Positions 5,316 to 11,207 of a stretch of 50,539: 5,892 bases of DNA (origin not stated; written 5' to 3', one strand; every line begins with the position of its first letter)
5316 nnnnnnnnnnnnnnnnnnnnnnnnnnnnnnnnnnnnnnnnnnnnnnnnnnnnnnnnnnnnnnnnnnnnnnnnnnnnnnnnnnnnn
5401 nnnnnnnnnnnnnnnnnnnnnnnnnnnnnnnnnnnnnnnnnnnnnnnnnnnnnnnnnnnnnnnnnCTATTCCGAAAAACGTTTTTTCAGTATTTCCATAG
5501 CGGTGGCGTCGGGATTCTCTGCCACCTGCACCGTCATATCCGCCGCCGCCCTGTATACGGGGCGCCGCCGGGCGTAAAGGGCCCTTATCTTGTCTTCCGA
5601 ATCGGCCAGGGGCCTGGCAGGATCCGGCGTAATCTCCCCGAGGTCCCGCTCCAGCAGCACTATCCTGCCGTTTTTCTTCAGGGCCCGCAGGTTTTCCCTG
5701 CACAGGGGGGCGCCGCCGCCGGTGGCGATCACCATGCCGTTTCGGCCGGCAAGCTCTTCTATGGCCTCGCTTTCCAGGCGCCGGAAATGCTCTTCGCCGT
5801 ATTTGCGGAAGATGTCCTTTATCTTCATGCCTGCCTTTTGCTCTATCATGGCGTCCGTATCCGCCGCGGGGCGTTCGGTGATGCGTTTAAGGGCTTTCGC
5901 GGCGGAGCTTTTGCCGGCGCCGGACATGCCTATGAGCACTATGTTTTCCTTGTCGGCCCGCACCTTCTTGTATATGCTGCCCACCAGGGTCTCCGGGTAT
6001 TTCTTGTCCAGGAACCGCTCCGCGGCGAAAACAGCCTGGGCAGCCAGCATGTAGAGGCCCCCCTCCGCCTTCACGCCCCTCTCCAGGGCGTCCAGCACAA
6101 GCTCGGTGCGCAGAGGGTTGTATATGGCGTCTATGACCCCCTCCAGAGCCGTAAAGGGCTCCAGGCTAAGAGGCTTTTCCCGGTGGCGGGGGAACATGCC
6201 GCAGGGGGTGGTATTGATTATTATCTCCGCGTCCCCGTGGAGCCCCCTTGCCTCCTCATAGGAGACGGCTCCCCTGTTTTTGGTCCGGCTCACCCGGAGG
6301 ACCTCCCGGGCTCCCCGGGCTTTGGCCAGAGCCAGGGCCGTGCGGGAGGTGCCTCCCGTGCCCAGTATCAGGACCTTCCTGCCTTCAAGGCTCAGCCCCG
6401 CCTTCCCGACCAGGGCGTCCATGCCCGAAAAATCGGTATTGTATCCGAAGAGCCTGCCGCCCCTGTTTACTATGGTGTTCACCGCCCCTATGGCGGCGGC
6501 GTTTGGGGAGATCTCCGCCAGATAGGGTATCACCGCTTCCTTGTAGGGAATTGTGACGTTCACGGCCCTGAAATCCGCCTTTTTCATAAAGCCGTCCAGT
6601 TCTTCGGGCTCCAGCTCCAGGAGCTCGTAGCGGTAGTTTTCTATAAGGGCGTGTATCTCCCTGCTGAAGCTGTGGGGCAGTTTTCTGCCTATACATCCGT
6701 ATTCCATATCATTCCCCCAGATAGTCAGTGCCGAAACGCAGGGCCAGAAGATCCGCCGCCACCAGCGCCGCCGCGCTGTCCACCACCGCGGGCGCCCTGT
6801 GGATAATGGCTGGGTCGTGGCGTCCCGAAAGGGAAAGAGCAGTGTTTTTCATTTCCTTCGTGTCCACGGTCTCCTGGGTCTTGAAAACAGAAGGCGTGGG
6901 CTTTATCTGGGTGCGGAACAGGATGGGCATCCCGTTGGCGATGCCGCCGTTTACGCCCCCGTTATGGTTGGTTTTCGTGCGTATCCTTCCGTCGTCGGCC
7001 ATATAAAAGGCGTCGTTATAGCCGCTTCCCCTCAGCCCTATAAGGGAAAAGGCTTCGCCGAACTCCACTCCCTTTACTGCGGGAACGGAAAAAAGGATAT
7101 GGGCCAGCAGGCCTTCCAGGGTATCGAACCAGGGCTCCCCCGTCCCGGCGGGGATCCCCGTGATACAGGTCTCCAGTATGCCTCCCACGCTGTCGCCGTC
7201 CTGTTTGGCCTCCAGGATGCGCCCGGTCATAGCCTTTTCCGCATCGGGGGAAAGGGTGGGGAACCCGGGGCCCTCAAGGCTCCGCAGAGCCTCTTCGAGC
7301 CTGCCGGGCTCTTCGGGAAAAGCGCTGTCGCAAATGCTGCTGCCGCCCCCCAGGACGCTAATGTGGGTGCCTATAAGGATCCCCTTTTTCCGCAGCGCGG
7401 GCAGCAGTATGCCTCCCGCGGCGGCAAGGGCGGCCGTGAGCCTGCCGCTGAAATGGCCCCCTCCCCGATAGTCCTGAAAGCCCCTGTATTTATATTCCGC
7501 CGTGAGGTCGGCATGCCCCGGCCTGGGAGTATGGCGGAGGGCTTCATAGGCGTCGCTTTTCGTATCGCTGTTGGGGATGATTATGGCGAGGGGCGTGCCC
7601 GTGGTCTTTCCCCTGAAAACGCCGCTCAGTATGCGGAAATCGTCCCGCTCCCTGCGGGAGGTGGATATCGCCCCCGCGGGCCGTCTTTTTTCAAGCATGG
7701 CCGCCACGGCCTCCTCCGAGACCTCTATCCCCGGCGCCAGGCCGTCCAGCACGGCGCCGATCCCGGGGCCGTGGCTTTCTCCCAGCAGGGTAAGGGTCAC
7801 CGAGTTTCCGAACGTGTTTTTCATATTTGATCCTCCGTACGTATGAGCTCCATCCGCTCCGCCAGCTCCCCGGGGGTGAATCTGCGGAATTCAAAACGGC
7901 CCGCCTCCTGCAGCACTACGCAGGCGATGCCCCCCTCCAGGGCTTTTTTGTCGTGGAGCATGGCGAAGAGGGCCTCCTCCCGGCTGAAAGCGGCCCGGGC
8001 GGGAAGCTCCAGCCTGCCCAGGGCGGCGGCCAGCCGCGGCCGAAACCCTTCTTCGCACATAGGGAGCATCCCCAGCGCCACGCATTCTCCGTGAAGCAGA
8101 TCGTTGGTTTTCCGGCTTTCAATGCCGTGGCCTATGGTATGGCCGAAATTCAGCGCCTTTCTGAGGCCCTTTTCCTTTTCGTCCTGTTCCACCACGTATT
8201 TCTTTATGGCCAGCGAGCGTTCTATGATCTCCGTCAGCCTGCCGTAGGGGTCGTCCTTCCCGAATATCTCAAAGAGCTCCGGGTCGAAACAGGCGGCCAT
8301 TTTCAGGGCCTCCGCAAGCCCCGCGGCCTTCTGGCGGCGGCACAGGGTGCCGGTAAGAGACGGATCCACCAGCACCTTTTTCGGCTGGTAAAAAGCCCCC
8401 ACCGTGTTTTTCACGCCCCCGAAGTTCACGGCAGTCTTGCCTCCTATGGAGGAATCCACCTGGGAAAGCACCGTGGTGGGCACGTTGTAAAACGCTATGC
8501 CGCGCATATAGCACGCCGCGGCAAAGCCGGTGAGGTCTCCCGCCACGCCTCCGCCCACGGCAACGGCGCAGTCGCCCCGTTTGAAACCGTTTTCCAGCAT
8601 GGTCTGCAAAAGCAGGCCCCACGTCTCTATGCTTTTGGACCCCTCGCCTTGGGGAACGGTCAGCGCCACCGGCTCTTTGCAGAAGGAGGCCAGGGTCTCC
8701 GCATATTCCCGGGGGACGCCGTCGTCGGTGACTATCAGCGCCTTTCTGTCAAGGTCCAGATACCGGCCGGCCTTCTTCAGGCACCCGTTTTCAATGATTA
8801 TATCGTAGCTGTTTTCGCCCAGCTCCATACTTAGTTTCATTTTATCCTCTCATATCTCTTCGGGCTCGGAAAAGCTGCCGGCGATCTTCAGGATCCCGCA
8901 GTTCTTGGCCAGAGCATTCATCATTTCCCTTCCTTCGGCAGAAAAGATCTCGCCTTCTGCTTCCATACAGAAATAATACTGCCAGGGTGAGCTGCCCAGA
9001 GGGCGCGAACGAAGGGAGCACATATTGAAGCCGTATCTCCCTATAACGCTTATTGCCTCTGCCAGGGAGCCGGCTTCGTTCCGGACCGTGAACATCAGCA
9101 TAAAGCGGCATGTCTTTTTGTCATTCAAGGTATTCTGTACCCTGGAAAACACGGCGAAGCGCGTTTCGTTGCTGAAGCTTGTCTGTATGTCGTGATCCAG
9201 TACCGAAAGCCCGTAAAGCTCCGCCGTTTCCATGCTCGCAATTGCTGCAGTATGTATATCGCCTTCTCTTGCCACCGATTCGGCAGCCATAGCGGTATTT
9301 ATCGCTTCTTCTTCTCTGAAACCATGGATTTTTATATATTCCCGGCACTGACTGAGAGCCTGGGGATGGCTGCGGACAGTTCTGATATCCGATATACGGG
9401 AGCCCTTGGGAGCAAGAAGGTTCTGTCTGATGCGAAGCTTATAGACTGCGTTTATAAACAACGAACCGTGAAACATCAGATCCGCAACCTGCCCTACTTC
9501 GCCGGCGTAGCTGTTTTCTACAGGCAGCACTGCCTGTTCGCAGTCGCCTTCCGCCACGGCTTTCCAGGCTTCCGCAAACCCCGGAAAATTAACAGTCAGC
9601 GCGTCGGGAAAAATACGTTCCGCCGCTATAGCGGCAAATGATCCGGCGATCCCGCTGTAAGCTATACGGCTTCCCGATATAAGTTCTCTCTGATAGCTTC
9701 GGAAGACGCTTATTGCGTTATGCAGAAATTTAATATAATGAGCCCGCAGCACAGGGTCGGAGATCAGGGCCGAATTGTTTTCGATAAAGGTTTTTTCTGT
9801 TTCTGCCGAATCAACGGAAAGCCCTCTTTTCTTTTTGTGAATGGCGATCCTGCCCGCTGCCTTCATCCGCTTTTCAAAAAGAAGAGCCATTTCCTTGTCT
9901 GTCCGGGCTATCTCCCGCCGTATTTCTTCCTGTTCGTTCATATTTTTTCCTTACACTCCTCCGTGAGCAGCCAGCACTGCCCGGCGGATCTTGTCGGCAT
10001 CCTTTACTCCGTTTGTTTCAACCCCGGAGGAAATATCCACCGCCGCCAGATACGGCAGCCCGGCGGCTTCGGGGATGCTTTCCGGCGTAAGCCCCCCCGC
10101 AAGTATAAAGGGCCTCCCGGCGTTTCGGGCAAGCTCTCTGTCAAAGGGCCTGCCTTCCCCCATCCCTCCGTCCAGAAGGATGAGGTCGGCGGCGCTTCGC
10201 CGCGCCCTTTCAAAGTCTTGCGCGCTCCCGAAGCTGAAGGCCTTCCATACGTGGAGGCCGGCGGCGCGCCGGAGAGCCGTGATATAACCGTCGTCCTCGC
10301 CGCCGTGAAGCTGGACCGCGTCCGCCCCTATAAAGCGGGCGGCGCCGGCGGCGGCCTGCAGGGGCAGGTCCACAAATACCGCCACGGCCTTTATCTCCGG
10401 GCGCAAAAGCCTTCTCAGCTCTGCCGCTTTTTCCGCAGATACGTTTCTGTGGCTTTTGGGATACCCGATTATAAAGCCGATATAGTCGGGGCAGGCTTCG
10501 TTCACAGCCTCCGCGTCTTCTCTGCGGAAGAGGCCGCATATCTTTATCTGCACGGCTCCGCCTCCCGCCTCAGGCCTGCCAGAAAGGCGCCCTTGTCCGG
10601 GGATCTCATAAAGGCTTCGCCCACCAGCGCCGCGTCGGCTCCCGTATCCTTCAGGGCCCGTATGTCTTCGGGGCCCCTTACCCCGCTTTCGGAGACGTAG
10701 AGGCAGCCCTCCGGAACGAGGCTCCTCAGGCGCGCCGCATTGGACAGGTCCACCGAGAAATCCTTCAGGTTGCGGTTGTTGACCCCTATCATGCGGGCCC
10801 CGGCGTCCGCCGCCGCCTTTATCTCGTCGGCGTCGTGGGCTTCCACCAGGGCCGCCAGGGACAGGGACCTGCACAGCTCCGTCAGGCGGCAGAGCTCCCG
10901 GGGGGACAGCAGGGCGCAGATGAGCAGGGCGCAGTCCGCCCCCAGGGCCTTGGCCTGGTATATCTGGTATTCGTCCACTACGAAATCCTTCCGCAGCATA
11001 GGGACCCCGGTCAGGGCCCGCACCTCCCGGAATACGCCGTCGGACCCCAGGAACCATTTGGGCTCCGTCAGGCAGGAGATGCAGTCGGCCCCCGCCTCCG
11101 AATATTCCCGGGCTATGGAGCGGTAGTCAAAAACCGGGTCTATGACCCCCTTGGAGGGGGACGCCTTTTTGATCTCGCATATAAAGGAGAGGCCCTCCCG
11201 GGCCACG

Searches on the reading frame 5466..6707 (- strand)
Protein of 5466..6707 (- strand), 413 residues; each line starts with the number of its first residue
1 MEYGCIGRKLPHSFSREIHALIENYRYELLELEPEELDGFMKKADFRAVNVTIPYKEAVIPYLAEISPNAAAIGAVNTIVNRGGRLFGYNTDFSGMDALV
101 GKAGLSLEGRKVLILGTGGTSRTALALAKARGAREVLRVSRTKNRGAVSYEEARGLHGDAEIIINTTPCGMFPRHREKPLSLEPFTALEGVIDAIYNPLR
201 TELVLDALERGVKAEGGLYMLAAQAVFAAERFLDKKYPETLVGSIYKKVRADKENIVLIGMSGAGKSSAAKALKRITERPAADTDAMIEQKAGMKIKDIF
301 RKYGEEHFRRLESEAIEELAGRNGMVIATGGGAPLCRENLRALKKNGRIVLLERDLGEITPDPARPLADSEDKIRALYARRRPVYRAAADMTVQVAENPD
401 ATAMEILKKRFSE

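Call 12: search_protein_families(library=pfam, proteins=[window:5466-6707:-], max_evalue=0.01)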
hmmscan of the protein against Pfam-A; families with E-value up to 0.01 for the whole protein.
window:5466-6707:- (413 aa): 6 families
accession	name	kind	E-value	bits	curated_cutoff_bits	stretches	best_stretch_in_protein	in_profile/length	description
PF01202.28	SKI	-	7.9e-36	124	22.1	1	263-408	2-156/159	Shikimate kinase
PF08501.16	Shikimate_dh_N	-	1.2e-14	54.8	27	1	6-79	2-83/83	Shikimate dehydrogenase substrate binding domain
PF13191.12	AAA_16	-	0.00032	21.7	32.6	1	244-287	14-63/167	AAA ATPase domain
PF25201.1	nSTAND6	-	0.0037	17.7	27.7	0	244-302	10-66/148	Novel STAND NTPase 6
PF16639.10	Apocytochr_F_N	-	0.0074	17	30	0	163-262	20-118/155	Apocytochrome F, N-terminal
PF13401.12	AAA_22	-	0.0077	17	27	0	252-313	4-64/130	AAA domain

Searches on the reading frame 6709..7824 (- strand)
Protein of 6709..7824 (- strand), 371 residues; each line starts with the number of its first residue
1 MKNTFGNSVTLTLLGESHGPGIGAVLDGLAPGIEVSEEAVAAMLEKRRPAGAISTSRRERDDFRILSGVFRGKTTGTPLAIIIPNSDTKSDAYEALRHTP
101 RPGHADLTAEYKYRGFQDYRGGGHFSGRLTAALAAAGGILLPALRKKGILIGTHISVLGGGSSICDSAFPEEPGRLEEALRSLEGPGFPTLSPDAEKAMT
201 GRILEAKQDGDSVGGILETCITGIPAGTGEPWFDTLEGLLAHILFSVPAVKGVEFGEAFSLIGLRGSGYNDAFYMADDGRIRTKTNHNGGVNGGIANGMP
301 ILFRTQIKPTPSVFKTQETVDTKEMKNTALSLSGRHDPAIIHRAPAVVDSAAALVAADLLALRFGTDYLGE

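Call 12: search_protein_families(library=pfam, proteins=[window:6709-7824:-], max_evalue=0.01)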
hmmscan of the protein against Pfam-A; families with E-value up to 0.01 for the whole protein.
window:6709-7824:- (371 aa): 1 family
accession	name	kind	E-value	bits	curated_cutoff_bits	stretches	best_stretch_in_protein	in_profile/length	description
PF01264.26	Chorismate_synt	-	3.5e-113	378.1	27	1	10-359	2-325/327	Chorismate synthase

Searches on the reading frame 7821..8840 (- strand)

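Call 12: search_protein_families(library=pfam, proteins=[window:7821-8840:-], max_evalue=0.01)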
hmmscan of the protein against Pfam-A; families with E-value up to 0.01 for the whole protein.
window:7821-8840:- (339 aa): 4 families
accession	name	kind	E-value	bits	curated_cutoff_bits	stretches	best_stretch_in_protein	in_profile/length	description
PF01761.26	DHQ_synthase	-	2.4e-41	140.4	24.2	1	60-170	2-112/115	3-dehydroquinate synthase N-terminal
PF24621.2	DHQS_C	-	3.6e-28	98.8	27.6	1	174-299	1-143/144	3-dehydroquinate synthase C-terminal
PF13685.12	Fe-ADH_2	-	9.8e-06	26.1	28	1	16-125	2-109/149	Iron-containing alcohol dehydrogenase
PF00465.25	Fe-ADH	-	2.8e-05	24.2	31.3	1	13-123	3-130/168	Iron-containing alcohol dehydrogenase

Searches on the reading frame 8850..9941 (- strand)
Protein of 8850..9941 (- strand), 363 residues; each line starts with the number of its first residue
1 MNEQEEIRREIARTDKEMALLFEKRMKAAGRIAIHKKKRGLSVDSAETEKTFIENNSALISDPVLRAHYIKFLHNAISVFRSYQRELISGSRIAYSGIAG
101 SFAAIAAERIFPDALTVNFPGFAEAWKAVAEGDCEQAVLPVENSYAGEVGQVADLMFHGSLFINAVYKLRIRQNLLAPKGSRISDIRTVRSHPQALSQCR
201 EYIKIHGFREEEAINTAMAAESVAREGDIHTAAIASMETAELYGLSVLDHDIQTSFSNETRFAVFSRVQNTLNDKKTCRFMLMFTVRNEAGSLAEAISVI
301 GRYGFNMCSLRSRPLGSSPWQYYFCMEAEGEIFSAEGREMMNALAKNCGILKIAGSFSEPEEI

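Call 12: search_protein_families(library=pfam, proteins=[window:8850-9941:-], max_evalue=0.01)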
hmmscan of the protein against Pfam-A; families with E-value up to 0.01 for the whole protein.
window:8850-9941:- (363 aa): 3 families
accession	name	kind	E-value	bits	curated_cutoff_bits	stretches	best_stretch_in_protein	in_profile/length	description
PF00800.23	PDT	-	1.3e-48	165.7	25.2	1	93-268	1-179/181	Prephenate dehydratase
PF01817.26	CM_2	-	2e-09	38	27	1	7-84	1-79/80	Chorismate mutase type II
PF01842.31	ACT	-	0.0034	17.6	27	0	281-330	2-50/66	ACT domain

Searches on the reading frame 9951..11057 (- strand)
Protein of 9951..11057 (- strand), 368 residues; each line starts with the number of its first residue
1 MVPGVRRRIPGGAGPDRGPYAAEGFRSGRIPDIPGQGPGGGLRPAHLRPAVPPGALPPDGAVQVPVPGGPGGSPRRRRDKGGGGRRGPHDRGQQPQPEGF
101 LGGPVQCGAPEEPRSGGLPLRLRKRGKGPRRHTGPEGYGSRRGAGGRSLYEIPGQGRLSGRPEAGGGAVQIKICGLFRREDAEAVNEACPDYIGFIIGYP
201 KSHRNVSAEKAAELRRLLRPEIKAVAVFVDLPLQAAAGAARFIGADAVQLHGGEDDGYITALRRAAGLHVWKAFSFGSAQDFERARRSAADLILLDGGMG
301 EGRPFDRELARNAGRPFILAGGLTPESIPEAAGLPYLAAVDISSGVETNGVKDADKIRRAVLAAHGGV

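Call 12: search_protein_families(library=pfam, proteins=[window:9951-11057:-], max_evalue=0.01)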
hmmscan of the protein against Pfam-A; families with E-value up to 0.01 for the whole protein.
window:9951-11057:- (368 aa): 1 family
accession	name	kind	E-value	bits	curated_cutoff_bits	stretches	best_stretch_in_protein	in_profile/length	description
PF00697.28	PRAI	-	1.1e-36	126.8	22.7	1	172-361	2-191/193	N-(5'phosphoribosyl)anthranilate (PRA) isomerase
